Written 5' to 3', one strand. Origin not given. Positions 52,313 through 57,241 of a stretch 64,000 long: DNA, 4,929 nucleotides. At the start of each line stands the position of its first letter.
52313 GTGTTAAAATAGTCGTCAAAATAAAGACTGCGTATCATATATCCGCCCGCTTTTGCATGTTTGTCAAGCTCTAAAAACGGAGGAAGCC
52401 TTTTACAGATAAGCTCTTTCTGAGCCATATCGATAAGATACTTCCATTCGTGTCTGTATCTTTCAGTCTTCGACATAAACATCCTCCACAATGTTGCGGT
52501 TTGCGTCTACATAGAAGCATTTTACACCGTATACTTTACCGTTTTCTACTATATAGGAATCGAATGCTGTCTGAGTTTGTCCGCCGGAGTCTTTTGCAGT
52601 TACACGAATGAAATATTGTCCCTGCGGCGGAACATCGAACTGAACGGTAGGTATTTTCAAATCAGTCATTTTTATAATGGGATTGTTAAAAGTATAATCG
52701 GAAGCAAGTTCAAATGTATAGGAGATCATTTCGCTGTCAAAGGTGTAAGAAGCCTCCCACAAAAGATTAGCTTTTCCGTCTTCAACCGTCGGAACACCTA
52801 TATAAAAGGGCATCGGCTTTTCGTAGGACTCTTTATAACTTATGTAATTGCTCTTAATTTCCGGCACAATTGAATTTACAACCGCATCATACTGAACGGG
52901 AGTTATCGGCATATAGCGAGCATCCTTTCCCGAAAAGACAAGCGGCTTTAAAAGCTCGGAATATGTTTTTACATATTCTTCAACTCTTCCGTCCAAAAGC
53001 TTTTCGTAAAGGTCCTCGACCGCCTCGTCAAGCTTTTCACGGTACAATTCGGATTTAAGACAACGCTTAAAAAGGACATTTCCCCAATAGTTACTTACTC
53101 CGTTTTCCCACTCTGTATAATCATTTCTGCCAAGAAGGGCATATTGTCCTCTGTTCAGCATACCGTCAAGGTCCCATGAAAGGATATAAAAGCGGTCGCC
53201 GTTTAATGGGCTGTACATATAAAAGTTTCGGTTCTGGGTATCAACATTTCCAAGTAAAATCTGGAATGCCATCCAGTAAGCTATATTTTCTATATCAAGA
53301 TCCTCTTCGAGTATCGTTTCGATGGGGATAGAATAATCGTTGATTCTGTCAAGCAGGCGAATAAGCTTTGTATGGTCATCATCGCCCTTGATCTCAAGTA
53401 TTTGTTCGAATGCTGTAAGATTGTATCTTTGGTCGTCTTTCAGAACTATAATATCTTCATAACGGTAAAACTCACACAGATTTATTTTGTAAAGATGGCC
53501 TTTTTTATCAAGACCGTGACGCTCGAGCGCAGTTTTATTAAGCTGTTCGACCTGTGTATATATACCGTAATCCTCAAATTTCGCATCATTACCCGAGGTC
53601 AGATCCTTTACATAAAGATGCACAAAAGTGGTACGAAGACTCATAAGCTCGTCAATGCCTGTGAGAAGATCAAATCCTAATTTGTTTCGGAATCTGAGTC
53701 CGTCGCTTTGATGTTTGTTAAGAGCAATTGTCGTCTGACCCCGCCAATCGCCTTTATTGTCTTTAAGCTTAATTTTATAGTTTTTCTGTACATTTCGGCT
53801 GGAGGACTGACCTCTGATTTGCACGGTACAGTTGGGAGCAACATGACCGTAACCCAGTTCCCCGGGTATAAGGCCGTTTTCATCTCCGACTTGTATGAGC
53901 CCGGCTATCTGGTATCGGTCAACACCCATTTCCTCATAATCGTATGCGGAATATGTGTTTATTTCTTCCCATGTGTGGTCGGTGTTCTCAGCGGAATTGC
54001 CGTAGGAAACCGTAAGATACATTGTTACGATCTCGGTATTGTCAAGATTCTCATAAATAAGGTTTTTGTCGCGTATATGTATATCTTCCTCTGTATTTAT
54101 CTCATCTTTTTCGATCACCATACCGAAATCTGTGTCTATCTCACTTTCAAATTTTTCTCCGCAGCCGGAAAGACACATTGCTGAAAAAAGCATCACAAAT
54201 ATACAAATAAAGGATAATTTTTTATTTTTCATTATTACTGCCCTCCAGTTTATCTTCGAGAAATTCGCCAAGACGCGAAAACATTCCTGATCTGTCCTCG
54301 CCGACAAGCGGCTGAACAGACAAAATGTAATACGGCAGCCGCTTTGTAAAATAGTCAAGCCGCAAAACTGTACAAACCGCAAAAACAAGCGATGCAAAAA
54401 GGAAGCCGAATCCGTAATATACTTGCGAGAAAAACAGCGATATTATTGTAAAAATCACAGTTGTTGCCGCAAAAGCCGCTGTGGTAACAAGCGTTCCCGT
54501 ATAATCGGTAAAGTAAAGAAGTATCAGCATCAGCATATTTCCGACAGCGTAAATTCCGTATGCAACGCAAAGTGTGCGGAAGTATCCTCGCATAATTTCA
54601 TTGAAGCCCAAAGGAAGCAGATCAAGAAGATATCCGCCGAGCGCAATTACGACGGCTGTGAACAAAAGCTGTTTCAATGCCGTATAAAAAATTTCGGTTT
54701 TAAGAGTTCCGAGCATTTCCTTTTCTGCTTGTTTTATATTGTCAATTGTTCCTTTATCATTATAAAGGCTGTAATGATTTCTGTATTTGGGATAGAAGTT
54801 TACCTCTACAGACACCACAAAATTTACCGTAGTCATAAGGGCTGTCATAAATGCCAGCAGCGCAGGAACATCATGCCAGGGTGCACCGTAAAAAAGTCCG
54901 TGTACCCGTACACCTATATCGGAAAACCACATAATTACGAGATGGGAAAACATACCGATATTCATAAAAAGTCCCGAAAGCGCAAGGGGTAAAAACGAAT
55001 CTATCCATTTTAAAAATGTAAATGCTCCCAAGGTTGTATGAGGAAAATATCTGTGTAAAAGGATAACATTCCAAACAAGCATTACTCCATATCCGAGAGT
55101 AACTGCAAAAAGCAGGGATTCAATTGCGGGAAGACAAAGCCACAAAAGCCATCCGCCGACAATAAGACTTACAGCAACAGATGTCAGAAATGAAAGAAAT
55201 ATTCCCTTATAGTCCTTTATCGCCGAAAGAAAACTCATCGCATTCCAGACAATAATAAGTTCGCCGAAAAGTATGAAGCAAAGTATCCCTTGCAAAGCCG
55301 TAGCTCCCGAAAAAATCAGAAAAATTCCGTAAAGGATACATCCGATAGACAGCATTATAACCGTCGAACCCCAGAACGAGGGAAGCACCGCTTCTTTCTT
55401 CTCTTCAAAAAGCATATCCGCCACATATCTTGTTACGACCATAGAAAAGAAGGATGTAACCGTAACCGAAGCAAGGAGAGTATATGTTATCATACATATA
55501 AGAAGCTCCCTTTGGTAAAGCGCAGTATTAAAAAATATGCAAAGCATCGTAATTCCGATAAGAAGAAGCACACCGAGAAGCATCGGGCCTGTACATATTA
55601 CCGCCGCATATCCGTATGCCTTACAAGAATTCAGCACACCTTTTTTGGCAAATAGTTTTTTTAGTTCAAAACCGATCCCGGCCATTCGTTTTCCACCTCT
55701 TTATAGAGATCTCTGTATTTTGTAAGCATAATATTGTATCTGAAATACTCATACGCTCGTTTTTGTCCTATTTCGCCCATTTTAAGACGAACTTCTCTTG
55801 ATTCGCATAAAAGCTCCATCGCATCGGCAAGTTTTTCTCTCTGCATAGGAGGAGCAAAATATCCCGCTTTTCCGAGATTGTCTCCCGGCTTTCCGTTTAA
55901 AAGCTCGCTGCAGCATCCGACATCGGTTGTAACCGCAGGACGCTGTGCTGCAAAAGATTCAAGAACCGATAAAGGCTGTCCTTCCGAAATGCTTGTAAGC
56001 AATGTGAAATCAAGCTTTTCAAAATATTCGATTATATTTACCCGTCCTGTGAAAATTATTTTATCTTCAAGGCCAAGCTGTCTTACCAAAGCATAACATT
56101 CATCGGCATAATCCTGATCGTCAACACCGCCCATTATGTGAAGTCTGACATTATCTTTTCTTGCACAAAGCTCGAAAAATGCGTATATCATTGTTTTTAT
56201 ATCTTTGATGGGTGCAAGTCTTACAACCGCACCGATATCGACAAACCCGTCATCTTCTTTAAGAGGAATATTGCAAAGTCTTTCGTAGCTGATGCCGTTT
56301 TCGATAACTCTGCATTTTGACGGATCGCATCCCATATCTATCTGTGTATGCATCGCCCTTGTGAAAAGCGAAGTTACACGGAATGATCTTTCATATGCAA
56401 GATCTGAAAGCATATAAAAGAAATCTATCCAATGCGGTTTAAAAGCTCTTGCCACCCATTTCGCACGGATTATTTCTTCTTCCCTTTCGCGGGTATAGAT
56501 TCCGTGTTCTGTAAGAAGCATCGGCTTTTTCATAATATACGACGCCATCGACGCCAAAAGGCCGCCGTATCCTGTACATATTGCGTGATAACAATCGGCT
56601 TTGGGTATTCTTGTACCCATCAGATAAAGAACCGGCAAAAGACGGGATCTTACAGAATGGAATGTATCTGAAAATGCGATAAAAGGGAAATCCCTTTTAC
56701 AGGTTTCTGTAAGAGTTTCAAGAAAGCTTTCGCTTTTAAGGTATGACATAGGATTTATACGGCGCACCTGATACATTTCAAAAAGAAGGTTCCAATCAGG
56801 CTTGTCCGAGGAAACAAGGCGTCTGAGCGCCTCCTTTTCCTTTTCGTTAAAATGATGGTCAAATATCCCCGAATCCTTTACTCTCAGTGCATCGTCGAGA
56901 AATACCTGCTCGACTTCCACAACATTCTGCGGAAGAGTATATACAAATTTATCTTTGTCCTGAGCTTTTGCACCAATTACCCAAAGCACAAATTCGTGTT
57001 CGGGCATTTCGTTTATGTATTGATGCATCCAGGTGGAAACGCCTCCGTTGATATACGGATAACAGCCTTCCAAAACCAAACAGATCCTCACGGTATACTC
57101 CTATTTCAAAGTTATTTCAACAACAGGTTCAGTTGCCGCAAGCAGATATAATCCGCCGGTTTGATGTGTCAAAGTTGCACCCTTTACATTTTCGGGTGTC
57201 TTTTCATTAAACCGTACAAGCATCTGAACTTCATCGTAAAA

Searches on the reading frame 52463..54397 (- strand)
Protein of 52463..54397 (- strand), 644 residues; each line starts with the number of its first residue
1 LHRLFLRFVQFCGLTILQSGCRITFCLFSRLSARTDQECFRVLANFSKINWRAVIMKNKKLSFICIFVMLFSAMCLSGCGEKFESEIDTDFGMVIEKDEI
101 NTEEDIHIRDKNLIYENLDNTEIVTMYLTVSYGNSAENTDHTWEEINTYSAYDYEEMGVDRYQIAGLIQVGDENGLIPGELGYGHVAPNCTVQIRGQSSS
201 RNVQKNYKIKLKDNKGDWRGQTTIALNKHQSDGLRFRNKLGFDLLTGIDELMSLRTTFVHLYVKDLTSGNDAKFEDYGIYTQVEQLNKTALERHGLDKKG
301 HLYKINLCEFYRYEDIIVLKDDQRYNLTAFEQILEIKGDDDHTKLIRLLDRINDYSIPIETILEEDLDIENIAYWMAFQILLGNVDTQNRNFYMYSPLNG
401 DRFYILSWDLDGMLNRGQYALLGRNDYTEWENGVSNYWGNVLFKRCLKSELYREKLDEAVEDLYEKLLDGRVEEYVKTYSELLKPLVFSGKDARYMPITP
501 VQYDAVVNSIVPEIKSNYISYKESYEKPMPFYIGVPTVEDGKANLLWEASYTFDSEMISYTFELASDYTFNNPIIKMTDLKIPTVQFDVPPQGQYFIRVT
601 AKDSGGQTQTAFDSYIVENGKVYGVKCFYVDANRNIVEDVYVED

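Call 7: search_protein_families(library=pfam, proteins=[window:52463-54397:-], max_evalue=0.01)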
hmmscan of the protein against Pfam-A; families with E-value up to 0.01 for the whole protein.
window:52463-54397:- (644 aa): 1 family
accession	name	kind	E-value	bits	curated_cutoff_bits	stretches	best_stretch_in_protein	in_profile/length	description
PF08757.17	CotH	-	1.2e-66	225.8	23.8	1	192-516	1-317/322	CotH kinase protein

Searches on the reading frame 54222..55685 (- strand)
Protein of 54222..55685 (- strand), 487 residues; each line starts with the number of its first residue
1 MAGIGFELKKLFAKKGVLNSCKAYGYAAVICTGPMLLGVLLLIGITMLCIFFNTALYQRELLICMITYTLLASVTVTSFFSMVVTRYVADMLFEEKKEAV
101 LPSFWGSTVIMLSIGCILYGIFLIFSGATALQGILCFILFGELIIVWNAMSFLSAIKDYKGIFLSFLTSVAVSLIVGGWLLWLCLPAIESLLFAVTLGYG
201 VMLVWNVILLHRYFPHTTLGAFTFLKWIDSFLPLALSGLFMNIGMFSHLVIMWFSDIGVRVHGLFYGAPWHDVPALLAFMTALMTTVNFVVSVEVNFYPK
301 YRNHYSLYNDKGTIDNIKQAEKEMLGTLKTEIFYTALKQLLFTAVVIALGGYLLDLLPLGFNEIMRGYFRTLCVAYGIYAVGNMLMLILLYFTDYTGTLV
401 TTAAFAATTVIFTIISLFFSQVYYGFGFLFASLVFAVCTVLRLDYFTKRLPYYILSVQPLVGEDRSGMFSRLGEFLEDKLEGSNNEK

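Call 7: search_protein_families(library=pfam, proteins=[window:54222-55685:-], max_evalue=0.01)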
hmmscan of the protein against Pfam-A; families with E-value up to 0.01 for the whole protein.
window:54222-55685:- (487 aa): 1 family
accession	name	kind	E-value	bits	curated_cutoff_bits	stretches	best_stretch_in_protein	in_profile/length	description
PF16933.10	PelG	-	2.2e-132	442.7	29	1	1-454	1-451/452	Putative exopolysaccharide Exporter (EPS-E)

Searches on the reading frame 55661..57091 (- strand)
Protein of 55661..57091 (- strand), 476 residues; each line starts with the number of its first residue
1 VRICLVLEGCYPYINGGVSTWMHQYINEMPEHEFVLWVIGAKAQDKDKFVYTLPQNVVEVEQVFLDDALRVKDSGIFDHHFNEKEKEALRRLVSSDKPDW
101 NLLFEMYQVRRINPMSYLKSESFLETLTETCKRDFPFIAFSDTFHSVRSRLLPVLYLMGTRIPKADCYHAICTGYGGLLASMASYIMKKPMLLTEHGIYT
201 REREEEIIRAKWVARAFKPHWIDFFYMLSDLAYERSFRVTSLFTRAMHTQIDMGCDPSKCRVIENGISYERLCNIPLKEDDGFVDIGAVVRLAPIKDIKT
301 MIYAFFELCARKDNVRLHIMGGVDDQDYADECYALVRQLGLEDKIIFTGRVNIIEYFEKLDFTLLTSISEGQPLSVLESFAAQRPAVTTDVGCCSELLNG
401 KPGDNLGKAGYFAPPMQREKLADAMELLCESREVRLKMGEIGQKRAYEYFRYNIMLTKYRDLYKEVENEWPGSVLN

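Call 7: search_protein_families(library=pfam, proteins=[window:55661-57091:-], max_evalue=0.01)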
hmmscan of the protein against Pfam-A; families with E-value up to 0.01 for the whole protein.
window:55661-57091:- (476 aa): 4 families
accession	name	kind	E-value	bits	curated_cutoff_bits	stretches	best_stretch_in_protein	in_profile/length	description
PF11997.14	DUF3492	-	1.9e-75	254.6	23.3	1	1-258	1-268/268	Domain of unknown function (DUF3492)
PF00534.26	Glycos_transf_1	-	6.5e-25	88.1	26.4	1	285-445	17-172/172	Glycosyl transferases group 1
PF13692.12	Glyco_trans_1_4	-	1.8e-22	80.6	27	1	286-429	4-140/142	Glycosyl transferases group 1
PF13439.12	Glyco_transf_4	-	0.0011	19.5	28.5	1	165-271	73-170/170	Glycosyltransferase Family 4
